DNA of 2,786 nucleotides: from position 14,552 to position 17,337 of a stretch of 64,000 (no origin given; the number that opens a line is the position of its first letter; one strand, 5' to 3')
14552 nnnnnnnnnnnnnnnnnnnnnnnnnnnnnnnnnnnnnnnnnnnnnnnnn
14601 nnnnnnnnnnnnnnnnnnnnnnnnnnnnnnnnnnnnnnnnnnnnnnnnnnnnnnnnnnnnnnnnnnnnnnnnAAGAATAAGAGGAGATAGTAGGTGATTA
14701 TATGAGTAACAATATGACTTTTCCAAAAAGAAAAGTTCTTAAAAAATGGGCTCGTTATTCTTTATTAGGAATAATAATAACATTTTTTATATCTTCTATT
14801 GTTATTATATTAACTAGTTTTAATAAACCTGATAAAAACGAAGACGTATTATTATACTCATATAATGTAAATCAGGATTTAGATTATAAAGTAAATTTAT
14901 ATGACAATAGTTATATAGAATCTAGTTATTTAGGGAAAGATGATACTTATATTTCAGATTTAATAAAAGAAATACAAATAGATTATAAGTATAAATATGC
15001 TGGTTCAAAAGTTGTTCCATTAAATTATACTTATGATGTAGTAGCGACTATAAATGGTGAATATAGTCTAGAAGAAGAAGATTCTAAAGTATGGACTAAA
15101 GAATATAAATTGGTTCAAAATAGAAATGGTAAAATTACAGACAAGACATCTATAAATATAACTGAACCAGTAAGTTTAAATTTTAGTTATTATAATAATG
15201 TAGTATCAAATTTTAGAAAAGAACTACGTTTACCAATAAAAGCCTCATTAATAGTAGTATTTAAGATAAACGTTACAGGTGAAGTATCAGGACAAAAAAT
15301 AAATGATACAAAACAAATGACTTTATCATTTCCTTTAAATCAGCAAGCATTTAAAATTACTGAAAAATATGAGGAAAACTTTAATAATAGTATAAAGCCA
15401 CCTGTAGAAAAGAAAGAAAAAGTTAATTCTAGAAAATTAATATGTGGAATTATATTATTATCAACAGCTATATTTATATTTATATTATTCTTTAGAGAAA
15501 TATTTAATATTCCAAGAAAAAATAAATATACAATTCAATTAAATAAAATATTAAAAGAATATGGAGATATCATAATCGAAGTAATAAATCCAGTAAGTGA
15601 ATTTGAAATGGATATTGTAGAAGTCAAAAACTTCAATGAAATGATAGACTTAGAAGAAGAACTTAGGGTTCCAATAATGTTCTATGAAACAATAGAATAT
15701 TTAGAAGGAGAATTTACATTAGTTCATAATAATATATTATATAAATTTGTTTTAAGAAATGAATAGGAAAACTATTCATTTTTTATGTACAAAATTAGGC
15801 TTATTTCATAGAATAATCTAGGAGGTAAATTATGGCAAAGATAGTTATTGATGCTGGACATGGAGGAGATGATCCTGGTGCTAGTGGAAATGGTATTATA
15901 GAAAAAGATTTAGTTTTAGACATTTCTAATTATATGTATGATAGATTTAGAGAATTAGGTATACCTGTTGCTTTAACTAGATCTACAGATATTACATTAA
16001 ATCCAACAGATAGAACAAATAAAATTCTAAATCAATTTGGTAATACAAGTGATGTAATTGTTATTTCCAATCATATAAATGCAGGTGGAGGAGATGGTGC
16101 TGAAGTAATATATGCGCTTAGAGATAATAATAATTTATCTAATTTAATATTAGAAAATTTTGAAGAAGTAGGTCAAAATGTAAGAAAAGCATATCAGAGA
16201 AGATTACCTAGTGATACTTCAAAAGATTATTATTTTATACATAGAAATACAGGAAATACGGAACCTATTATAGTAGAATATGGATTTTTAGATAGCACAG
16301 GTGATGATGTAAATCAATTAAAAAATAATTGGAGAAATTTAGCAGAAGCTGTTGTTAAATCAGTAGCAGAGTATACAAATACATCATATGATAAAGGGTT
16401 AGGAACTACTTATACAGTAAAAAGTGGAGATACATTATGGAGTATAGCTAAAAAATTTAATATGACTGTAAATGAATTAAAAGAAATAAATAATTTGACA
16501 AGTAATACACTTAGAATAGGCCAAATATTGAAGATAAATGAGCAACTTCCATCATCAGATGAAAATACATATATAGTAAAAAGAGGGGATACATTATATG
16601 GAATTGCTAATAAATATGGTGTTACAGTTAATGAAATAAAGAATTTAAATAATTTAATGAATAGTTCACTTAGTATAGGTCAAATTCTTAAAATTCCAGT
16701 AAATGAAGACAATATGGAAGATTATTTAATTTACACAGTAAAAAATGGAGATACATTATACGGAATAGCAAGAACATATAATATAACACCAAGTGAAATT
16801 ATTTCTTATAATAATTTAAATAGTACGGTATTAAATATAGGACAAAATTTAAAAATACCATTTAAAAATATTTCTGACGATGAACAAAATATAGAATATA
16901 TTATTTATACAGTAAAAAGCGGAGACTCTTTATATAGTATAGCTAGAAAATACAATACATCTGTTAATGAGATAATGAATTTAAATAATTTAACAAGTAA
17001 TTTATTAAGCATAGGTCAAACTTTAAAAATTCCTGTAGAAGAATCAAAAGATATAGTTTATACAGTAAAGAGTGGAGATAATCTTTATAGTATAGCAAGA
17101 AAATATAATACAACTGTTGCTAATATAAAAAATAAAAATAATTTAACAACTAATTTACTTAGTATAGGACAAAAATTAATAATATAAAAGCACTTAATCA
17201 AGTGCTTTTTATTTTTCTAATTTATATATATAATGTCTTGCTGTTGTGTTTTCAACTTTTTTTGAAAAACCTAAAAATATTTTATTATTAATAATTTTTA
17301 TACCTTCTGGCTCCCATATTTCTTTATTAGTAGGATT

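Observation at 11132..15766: Atypical TapA-SipW-TasA-like fibre/matrix locus with three cognate substrates and a fused signal peptidase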

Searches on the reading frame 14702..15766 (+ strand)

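Call 3: search_protein_families(library=pfam, proteins=[window:14702-15766:+], max_evalue=0.1)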
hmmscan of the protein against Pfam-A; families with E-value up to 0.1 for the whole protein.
window:14702-15766:+ (354 aa): 3 families
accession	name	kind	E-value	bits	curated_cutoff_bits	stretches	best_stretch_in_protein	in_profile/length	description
PF17231.7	DUF5305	-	4.4e-22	79.1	29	1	131-349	1-217/217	Family of unknown function (DUF5305)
PF22571.1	LiaI-LiaF-TM_PspC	-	0.057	13.6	27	0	5-39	105-138/142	PspC transmembrane region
PF13850.11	ERGIC_N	-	0.058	14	27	0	239-272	12-45/91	Endoplasmic Reticulum-Golgi Intermediate Compartment (ERGIC)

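Call 4: search_protein_families(library=ncbifam, proteins=[window:14702-15766:+], max_evalue=0.1)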
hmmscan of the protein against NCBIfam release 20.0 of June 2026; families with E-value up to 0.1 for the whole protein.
window:14702-15766:+ (354 aa): 2 families
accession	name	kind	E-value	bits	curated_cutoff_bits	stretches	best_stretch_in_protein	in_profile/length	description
NF033218.1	anchor_AmaP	equivalog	0.0066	16.2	55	0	11-51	40-80/166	alkaline shock response membrane anchor protein AmaP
NF041560.1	T6SS_Burk_ExIF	subfamily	0.087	12.5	90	0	1-48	113-160/234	putative type VI secretion system effector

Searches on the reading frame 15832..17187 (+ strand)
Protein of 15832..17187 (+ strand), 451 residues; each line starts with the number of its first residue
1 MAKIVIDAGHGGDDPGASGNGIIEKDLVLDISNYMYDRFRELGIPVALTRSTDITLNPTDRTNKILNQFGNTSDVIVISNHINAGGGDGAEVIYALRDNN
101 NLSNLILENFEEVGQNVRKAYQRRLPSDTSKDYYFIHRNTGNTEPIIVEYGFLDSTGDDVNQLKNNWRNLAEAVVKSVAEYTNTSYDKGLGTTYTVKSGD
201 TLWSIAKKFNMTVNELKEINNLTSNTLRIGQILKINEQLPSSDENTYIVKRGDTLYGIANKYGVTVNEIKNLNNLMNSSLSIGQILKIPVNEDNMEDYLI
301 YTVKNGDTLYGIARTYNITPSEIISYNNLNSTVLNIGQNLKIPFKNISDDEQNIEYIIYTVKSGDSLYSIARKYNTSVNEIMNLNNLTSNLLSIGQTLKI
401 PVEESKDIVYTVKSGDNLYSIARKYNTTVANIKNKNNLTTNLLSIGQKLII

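Call 3: search_protein_families(library=pfam, proteins=[window:15832-17187:+], max_evalue=0.1)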
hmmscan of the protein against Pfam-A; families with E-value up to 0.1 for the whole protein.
window:15832-17187:+ (451 aa): 19 families
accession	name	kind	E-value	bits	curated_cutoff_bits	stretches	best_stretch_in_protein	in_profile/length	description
PF01476.26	LysM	-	1.2e-83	275.2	20.9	5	359-401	1-43/43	LysM domain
PF01520.23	Amidase_3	-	1.1e-25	91.1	27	1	4-179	1-173/174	N-acetylmuramoyl-L-alanine amidase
PF23473.1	LysM3_LYK4_5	-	2e-24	85.8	29.3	5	193-226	4-37/48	LYK4/5 LysM3 domain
PF23446.1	LysM1_NFP_LYK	-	2.9e-16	60.5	36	2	356-402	5-55/60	NFP/LYK LysM1 domain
PF23472.1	LysM2_CERK1_LYK3_4_5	-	9.4e-15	54.7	27.4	1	246-290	7-55/56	LYK3/4/5 LysM2 domain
PF23577.1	LysM_RLK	-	1.3e-11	44.7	27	0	193-213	2-22/44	LysM domain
PF23462.1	LysM3_NFP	-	7.6e-11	42.8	28.1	0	359-390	5-35/48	NFP LysM3 domain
PF22310.2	NMB0315_dom_I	-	1.7e-10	41.5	27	0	195-223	7-35/83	NMB0315-like, domain I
PF04225.17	LysM_OapA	-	8.5e-09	35.8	22.3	0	359-405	5-56/85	Opacity-associated protein A LysM-like domain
PF23457.1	LysM2_NFP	-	2.6e-07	31.1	36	0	357-402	6-55/56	NFP LysM2 domain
PF08765.17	Mor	-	6.9e-05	23.2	24.9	0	337-382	45-89/107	Mor transcription activator family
PF21440.4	aSelB_III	-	0.0045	17.5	19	0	315-378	18-77/108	Archaeal selenocysteine-specific elongation factor, domain III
PF18681.6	DUF5634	-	0.0059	17.4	30.4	0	270-317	9-59/98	Family of unknown function (DUF5634)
PF24227.1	DUF7443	-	0.0071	16.4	27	0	205-231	23-49/58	Domain of unknown function (DUF7443)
PF00570.28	HRDC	-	0.018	15.4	23.8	0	194-227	24-57/68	HRDC domain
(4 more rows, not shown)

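Call 4: search_protein_families(library=ncbifam, proteins=[window:15832-17187:+], max_evalue=0.1)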
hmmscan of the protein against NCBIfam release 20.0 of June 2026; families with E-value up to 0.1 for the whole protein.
window:15832-17187:+ (451 aa): 32 families (the best 25 are shown)
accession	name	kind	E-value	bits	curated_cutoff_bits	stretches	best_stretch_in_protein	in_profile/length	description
NF008050.0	PRK10783.1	equivalog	3.6e-50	170.6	508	4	294-404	339-451/457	murein transglycosylase D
NF041208.1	celldiv_DipM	equivalog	1.2e-48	166.4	740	5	152-236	147-228/419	cell division endopeptidase DipM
NF004974.0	PRK06347.1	equivalog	1.3e-48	166.5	701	4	299-400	480-591/592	1,4-beta-N-acetylmuramoylhydrolase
NF050804.1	CellDivDipMCaul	equivalog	5.5e-42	144.4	900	3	192-289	309-404/634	cell division endopeptidase DipM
NF010723.1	PRK14125.1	equivalog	6.1e-39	131.9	60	5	349-403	25-87/87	cell division suppressor protein YneA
NF040883.1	amid_act_ActS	equivalog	3.5e-37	128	375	5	188-237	30-80/242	amidase activator ActS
NF010495.0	PRK13914.1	equivalog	7.2e-35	120.9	647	5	175-237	183-245/481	invasion associated endopeptidase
NF042931.1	SAG1386_EF1546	equivalog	2.2e-33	115.6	80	5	241-288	106-157/158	SAG1386/EF1546 family surface-associated protein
NF047755.1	LIC_10271_M23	exception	3.8e-30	105.2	180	5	356-406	24-75/207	LIC_10271 family cell wall hydrolase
TIGR02899.1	spore_safA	subfamily_domain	2.8e-28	97.6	67.85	5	196-225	1-30/44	SafA/ExsA family spore coat assembly protein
NF052398.1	Agg_Promo_Fact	equivalog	3.2e-26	92.8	170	5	181-237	20-75/202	aggregation-promoting factor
TIGR02907.1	spore_VI_D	equivalog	4.5e-26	92.2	169.85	5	247-289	302-344/344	stage VI sporulation protein D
TIGR02883.1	spore_cwlD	equivalog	2e-20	73.7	221.55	1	4-181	3-189/189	N-acetylmuramoyl-L-alanine amidase CwlD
NF008399.0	PRK11198.1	equivalog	1.4e-17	64.5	134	4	175-219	79-123/149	peptidoglycan-binding protein LysM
NF047657.1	CellWlHdaseLepto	equivalog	5.5e-17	62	400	4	193-240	28-76/221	hypothetical protein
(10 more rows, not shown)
